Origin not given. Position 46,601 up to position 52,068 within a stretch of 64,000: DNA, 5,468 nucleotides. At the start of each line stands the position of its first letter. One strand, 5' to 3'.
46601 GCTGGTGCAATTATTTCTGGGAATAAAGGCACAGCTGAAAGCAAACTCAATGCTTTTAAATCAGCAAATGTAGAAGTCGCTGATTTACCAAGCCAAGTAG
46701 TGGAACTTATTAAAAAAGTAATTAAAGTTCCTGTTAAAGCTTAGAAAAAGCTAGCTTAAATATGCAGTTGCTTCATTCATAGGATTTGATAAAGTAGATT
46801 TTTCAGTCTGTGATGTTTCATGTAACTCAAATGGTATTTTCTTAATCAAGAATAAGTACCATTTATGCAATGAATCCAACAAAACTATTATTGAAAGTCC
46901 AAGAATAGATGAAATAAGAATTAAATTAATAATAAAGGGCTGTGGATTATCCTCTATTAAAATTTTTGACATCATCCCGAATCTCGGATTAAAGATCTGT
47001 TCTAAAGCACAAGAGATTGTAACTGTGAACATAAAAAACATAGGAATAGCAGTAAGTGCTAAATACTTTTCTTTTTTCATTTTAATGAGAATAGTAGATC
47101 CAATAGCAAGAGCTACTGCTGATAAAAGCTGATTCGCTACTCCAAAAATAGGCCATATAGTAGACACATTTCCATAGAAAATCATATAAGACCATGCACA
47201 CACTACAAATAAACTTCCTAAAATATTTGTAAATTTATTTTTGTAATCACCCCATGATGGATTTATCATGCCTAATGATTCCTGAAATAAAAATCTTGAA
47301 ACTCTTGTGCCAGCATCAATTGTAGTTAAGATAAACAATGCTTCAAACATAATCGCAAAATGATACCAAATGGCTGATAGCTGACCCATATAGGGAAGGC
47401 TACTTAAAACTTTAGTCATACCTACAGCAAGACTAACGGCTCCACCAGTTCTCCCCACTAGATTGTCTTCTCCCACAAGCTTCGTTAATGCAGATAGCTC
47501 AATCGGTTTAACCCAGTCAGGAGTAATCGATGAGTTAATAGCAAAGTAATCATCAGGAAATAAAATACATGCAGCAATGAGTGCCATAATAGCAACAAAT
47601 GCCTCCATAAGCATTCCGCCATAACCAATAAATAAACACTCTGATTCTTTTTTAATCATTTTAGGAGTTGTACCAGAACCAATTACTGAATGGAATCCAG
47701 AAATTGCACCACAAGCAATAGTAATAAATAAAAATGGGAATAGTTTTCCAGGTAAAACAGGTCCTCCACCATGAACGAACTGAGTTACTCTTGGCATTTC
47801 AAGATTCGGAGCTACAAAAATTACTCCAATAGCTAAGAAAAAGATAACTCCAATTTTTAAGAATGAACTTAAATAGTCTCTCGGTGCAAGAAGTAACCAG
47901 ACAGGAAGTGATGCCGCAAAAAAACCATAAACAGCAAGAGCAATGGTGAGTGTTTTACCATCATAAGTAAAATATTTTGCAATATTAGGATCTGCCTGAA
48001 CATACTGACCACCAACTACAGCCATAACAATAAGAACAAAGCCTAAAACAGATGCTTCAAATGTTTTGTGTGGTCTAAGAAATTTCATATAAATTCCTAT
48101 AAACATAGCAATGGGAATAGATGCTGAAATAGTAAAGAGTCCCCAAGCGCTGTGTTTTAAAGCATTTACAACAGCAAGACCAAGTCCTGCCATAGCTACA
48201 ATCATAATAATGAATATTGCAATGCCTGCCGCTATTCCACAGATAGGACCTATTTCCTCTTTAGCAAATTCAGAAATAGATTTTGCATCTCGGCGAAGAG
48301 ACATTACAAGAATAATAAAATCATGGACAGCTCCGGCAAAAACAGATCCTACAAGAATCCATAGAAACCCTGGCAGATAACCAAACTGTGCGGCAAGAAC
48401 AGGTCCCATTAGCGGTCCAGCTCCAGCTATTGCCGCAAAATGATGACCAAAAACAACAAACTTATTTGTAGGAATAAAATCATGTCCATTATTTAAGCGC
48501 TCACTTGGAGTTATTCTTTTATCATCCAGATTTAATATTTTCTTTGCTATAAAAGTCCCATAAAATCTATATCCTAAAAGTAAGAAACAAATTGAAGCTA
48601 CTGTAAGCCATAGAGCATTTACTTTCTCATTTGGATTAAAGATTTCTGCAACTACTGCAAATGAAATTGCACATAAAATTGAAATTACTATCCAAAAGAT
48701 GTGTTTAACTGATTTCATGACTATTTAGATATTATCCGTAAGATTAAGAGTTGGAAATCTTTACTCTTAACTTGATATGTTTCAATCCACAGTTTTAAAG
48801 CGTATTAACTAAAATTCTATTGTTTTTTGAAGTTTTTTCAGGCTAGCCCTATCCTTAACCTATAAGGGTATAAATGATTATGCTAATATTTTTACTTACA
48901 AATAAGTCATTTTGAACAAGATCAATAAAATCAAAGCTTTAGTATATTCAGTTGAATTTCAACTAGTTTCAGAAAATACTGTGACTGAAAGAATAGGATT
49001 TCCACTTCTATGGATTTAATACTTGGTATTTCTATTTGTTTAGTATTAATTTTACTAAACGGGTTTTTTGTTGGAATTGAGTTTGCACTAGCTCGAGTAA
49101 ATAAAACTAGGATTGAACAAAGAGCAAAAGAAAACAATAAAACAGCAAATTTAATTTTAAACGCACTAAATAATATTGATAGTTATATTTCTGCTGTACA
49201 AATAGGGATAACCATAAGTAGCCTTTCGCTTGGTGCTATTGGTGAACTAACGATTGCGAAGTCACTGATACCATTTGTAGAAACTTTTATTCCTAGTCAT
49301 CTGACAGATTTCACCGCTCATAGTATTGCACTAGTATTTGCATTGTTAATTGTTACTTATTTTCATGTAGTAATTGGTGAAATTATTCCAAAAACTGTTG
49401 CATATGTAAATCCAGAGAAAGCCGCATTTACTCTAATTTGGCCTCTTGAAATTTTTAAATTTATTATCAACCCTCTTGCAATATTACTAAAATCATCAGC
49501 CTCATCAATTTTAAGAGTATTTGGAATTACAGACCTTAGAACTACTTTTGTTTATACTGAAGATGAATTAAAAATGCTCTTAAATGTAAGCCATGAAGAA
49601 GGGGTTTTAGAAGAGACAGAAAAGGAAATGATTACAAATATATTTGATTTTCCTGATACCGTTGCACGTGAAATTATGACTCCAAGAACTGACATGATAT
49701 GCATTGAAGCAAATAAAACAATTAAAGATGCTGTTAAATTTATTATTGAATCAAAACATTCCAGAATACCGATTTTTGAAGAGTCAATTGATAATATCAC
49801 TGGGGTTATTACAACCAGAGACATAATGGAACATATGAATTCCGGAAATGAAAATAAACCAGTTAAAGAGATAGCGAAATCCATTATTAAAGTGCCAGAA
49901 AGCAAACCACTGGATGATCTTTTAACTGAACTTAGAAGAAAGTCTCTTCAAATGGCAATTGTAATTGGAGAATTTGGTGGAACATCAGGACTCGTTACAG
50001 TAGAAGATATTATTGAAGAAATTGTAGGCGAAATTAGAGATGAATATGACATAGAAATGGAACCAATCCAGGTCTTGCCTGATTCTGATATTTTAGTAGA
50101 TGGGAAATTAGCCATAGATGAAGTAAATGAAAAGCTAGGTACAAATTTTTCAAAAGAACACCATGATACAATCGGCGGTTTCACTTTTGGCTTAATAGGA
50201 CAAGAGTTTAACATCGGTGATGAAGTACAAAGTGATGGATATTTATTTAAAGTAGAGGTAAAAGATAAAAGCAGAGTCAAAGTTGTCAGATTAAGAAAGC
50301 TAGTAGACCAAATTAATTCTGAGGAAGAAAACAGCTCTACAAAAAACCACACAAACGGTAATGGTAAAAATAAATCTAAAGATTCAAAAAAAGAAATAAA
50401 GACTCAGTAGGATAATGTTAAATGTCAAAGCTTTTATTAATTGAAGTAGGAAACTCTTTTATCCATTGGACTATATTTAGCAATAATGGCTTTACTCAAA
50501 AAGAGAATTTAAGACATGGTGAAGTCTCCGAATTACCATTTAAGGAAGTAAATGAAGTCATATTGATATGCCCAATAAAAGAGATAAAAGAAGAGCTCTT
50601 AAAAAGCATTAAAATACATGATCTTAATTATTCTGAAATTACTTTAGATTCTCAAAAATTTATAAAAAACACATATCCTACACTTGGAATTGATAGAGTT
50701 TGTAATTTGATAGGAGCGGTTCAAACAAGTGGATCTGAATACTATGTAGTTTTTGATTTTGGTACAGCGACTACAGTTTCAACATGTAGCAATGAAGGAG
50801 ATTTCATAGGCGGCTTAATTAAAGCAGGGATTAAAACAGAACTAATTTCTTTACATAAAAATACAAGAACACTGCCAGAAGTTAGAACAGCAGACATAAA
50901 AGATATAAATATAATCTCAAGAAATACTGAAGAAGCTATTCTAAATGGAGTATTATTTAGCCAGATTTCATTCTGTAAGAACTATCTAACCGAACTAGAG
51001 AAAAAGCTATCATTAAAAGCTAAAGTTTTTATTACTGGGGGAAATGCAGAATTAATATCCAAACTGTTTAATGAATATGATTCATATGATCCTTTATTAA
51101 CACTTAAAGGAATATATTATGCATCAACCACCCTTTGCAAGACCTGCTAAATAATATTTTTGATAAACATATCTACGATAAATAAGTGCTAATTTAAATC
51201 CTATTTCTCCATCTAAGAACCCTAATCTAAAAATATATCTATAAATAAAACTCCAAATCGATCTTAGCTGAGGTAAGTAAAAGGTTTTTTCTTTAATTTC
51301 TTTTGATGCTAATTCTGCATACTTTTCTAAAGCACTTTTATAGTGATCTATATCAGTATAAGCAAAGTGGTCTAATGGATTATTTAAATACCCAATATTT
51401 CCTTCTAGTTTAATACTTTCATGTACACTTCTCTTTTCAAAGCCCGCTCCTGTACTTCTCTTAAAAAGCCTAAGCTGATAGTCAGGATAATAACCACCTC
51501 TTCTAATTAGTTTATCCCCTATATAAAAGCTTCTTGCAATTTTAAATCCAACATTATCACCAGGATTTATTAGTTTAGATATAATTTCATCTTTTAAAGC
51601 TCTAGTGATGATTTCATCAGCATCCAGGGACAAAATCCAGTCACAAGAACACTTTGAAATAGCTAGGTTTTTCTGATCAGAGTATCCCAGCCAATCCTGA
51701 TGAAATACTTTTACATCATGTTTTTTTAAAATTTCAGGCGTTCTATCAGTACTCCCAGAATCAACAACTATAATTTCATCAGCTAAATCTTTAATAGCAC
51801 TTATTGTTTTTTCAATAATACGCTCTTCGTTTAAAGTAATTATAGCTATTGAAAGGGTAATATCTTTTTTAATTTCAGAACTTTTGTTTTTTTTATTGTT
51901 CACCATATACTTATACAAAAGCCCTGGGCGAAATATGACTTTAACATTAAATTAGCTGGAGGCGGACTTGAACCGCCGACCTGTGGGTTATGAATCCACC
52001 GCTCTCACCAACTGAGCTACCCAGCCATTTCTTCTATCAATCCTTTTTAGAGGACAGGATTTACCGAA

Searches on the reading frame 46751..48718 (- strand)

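Call 59: search_protein_families(library=pfam, proteins=[window:46751-48718:-], max_evalue=0.00001)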
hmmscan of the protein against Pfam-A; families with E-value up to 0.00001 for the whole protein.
window:46751-48718:- (655 aa): 1 family
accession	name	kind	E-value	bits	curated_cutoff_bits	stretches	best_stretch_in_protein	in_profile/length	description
PF02554.20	CstA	-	2.9e-214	713.3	27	1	34-569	1-559/560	Carbon starvation protein CstA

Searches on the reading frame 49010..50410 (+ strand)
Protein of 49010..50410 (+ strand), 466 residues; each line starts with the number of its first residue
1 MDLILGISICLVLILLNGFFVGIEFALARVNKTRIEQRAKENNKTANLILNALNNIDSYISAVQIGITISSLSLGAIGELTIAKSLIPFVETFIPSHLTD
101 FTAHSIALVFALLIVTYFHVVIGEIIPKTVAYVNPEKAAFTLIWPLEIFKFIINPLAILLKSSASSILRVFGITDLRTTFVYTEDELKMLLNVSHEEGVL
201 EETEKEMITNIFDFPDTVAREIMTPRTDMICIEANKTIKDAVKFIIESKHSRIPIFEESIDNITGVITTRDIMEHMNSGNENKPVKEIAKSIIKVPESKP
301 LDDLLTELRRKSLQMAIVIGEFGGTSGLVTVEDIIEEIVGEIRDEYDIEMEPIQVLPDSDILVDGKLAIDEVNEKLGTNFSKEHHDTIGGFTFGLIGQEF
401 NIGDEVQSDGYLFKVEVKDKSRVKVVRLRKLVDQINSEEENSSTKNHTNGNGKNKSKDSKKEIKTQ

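Call 59: search_protein_families(library=pfam, proteins=[window:49010-50410:+], max_evalue=0.00001)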
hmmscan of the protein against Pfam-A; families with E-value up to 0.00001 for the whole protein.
window:49010-50410:+ (466 aa): 3 families
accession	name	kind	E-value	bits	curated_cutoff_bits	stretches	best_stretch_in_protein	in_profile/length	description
PF01595.25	CNNM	-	3.2e-47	161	28.4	1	9-204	2-181/181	Cyclin M transmembrane N-terminal domain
PF00571.33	CBS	-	5.3e-16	59.1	24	1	220-276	2-55/57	CBS domain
PF03471.22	CorC_HlyC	-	1.7e-15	57.2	27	1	356-430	3-79/81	Transporter associated domain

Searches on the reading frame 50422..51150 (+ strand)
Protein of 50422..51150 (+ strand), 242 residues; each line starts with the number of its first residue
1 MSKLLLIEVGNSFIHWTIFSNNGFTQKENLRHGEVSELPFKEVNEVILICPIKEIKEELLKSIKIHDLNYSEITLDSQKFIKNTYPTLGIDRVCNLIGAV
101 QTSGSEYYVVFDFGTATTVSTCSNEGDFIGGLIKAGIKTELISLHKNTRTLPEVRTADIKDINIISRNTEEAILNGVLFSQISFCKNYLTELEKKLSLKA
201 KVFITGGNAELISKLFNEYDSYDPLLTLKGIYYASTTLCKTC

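Call 59: search_protein_families(library=pfam, proteins=[window:50422-51150:+], max_evalue=0.00001)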
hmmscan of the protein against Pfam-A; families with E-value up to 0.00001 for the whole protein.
window:50422-51150:+ (242 aa): 1 family
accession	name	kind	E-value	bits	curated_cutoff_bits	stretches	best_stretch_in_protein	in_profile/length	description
PF03309.20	Pan_kinase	-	9.6e-29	101.1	24.7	1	4-188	1-202/205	Type III pantothenate kinase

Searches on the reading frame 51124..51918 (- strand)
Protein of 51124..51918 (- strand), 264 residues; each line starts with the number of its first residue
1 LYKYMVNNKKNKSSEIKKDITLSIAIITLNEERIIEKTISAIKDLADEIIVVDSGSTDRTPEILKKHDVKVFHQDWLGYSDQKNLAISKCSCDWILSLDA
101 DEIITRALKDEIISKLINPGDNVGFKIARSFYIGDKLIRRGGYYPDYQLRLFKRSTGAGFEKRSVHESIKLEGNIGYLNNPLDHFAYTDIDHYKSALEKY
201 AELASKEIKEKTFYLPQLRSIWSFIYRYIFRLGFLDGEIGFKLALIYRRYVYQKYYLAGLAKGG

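Call 59: search_protein_families(library=pfam, proteins=[window:51124-51918:-], max_evalue=0.00001)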
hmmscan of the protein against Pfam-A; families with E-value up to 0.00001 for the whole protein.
window:51124-51918:- (264 aa): 2 families
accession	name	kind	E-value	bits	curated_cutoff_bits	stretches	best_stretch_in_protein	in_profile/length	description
PF00535.33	Glycos_transf_2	-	1.2e-22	81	23.3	1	23-142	1-130/168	Glycosyl transferase family 2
PF13704.12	Glyco_tranf_2_4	-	5.3e-08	33.7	27.5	1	30-105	2-85/98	Glycosyl transferase family 2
